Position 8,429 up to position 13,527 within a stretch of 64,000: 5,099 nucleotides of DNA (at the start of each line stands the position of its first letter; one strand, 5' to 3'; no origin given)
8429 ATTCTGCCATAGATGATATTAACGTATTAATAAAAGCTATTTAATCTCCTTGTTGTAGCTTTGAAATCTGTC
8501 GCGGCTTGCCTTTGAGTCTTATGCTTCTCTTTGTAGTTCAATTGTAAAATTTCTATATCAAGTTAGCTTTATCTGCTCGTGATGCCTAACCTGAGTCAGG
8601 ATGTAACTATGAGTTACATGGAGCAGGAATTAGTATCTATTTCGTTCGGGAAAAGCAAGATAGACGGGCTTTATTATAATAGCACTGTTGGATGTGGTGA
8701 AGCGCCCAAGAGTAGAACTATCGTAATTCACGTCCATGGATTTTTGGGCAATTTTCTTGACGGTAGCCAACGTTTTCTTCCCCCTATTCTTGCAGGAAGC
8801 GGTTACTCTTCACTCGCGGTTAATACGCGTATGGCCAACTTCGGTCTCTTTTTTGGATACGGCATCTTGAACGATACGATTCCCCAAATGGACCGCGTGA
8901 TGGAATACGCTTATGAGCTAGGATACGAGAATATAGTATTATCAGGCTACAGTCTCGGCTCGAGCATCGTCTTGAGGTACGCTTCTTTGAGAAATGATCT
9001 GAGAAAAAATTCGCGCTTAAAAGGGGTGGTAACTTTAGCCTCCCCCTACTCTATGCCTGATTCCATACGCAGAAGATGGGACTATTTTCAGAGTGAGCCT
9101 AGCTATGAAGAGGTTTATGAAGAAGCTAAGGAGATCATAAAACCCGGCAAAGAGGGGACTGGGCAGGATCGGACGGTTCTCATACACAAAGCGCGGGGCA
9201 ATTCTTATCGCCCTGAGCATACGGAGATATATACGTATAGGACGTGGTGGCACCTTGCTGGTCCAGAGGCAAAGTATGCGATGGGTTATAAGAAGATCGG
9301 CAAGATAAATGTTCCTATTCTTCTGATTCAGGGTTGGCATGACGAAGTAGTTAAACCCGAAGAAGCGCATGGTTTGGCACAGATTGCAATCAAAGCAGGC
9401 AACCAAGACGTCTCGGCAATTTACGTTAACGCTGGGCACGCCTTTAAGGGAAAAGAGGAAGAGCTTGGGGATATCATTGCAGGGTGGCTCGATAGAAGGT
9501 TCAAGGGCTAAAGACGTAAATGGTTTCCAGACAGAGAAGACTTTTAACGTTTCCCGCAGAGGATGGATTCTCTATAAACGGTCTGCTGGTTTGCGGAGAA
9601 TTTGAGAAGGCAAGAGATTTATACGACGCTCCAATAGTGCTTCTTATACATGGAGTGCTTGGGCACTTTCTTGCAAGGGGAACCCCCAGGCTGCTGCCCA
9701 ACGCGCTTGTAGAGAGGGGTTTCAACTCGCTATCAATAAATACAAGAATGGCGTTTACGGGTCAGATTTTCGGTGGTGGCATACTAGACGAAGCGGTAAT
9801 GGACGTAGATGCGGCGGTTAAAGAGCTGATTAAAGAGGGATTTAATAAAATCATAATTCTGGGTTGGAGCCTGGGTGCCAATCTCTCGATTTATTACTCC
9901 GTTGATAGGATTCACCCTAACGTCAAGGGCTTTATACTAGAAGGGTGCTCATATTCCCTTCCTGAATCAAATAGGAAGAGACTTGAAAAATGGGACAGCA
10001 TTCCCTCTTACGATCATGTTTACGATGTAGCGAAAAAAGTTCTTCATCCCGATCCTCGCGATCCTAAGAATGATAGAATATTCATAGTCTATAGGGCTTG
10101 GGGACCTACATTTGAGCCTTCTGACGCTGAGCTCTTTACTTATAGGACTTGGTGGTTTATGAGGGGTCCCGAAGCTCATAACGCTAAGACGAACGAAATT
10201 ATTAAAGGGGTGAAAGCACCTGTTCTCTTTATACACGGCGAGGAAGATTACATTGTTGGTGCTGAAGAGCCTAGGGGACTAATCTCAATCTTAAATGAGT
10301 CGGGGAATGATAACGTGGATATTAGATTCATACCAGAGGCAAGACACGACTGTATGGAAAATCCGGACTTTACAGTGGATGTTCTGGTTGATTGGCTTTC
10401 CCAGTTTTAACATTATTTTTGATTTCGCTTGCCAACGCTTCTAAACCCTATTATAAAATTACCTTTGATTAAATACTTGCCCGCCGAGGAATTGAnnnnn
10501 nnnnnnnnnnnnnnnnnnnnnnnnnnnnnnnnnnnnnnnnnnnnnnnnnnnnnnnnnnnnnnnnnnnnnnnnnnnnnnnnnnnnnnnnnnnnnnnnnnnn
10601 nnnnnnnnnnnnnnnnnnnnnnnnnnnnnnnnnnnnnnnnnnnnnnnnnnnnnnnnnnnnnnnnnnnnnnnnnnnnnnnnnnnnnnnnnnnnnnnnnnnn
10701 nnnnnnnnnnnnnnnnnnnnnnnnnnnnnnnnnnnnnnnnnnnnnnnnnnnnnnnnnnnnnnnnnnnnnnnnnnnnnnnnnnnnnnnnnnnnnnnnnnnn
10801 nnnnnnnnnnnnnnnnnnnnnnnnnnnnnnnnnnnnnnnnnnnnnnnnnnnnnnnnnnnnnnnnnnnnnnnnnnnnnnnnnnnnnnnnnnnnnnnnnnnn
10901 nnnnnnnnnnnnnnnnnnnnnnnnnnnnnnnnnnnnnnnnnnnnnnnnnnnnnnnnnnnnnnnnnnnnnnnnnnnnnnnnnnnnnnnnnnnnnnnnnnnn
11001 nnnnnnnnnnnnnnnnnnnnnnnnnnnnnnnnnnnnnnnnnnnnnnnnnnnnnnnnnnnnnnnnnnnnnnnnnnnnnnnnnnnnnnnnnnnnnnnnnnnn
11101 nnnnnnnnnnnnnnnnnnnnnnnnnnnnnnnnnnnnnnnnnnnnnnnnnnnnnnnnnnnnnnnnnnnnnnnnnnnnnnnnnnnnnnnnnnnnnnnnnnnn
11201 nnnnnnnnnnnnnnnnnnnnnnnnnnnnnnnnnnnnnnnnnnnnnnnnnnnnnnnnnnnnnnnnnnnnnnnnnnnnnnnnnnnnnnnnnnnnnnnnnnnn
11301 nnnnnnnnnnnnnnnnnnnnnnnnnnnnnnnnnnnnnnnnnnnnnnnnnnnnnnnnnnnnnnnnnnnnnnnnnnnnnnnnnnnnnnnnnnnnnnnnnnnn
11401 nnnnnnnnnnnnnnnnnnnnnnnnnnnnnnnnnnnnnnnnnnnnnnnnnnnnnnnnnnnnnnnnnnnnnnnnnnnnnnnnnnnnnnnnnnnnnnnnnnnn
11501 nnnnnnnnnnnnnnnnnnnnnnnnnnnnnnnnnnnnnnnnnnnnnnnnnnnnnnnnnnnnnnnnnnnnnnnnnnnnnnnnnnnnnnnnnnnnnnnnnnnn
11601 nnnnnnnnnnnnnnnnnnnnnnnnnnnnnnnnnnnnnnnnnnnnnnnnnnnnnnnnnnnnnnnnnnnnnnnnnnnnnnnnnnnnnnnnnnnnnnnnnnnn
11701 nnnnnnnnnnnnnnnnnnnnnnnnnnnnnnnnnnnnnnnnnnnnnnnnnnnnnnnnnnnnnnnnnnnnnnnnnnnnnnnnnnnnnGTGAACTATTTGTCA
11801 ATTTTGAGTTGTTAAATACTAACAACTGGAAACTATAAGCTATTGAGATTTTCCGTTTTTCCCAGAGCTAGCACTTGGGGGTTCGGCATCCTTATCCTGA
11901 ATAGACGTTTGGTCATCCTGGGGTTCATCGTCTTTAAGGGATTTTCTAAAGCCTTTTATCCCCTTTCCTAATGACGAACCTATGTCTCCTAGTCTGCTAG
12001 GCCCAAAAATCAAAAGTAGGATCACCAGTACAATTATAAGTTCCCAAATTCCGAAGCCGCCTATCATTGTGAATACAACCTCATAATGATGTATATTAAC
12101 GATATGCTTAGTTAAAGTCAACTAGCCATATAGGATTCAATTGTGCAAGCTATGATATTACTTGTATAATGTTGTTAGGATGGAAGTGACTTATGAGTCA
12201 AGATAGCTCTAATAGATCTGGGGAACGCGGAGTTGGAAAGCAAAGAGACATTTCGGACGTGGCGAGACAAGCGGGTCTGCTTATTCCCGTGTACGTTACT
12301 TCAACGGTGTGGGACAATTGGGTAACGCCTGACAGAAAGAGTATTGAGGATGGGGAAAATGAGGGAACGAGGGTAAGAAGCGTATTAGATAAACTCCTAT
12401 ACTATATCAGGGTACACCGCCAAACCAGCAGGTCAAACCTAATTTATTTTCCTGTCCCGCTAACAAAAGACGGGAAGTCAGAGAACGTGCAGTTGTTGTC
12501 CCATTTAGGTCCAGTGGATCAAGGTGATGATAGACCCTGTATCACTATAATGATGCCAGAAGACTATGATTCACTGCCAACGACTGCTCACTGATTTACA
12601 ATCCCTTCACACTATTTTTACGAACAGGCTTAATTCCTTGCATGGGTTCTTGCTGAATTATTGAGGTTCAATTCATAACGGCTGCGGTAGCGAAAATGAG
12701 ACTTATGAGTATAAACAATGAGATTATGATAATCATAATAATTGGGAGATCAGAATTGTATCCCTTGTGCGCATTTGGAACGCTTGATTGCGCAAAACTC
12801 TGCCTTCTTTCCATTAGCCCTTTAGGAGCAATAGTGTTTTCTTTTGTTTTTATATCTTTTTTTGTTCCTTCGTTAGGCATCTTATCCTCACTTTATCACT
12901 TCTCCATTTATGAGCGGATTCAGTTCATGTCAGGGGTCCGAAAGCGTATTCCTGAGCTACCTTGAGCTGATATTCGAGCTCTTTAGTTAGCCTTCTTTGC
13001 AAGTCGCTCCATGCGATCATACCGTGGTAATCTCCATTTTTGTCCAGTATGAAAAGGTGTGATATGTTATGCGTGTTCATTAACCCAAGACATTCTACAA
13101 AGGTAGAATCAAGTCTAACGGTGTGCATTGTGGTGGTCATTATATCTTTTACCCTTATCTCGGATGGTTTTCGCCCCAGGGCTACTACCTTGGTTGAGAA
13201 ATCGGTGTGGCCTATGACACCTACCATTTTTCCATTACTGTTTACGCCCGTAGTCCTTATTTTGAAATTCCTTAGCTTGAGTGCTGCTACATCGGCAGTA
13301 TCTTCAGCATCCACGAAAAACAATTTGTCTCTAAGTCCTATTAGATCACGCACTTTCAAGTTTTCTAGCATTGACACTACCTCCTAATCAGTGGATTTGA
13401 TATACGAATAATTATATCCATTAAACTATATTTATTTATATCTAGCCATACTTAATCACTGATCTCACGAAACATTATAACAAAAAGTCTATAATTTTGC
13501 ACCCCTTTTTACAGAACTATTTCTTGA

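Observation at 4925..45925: Pair of diverged ~170-bp repeat elements in inverted orientation bracket a 40.6 kb segment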

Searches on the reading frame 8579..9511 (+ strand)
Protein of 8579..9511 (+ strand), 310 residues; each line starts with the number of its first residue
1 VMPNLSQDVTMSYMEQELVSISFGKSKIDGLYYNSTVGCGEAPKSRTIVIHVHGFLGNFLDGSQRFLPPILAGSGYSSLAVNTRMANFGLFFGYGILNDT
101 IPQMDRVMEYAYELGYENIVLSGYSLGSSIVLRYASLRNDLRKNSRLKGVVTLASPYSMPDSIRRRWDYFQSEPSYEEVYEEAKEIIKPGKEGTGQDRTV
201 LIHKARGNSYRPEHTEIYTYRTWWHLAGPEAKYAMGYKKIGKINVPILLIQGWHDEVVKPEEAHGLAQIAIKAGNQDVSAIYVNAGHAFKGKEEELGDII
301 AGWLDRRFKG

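Call 41: search_protein_families(library=pfam, proteins=[window:8579-9511:+], max_evalue=0.0001)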
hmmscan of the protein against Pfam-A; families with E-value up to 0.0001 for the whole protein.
window:8579-9511:+ (310 aa): 5 families
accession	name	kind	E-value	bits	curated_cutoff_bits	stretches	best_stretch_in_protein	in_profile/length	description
PF00561.26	Abhydrolase_1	-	8.6e-09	35.8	25.8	1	69-166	33-115/245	alpha/beta hydrolase fold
PF12146.15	Hydrolase_4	-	2.6e-06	27.4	27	1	116-271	75-218/239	Serine aminopeptidase, S33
PF00326.27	Peptidase_S9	-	1.2e-05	25.4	22.6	1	233-306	131-208/213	Prolyl oligopeptidase family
PF01738.24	DLH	-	1.7e-05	24.9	21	0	239-295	138-194/217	Dienelactone hydrolase family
PF08538.16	DUF1749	-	8.6e-05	22.2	24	0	72-230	57-205/299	Protein of unknown function (DUF1749)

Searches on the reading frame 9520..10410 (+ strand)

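Call 41: search_protein_families(library=pfam, proteins=[window:9520-10410:+], max_evalue=0.0001)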
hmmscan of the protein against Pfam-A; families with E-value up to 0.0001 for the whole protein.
window:9520-10410:+ (296 aa): 5 families
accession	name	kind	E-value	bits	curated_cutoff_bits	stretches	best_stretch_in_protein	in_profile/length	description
PF12146.15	Hydrolase_4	-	4.1e-09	36.5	27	0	89-150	55-116/239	Serine aminopeptidase, S33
PF00326.27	Peptidase_S9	-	1.1e-07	32.1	22.6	1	226-282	142-192/213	Prolyl oligopeptidase family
PF08538.16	DUF1749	-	5.5e-06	26.2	24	1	58-174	51-169/299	Protein of unknown function (DUF1749)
PF12697.13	Abhydrolase_6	-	1.5e-05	26.2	26.3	1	40-287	1-216/217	Alpha/beta hydrolase family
PF02230.22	Abhydrolase_2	-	9.5e-05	22.8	23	0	96-150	90-145/217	Phospholipase/Carboxylesterase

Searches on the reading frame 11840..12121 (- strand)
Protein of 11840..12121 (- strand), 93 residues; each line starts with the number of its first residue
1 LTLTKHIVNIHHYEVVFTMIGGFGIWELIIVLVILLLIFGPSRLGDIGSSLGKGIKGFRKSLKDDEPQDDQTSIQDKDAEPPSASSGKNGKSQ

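Call 76: search_protein_families(library=pfam, proteins=[window:11840-12121:-], max_evalue=0.001)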
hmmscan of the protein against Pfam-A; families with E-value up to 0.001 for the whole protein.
window:11840-12121:- (93 aa): 1 family
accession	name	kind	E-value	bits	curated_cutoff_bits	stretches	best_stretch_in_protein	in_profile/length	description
PF02416.21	TatA_B_E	-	1.1e-16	60.2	21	1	24-71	2-49/53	mttA/Hcf106 family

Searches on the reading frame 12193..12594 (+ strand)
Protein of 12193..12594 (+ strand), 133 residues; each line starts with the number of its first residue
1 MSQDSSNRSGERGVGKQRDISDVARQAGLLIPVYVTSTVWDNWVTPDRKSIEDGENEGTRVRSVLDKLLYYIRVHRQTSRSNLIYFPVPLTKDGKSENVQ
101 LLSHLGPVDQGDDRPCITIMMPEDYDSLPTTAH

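Call 41: search_protein_families(library=pfam, proteins=[window:12193-12594:+], max_evalue=0.0001)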
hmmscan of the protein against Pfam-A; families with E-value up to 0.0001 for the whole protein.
window:12193-12594:+ (133 aa): 1 family
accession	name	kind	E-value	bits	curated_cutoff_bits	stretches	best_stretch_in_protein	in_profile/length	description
PF20213.3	DUF6573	-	7e-10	39.5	27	1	20-124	28-137/138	Family of unknown function (DUF6573)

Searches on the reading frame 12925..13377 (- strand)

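Call 41: search_protein_families(library=pfam, proteins=[window:12925-13377:-], max_evalue=0.0001)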
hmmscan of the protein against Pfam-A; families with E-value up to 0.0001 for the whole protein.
window:12925-13377:- (150 aa): 1 family
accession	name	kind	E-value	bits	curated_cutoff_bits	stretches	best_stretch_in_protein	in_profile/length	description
PF00571.33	CBS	-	4.5e-16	59.3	24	1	76-130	1-55/57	CBS domain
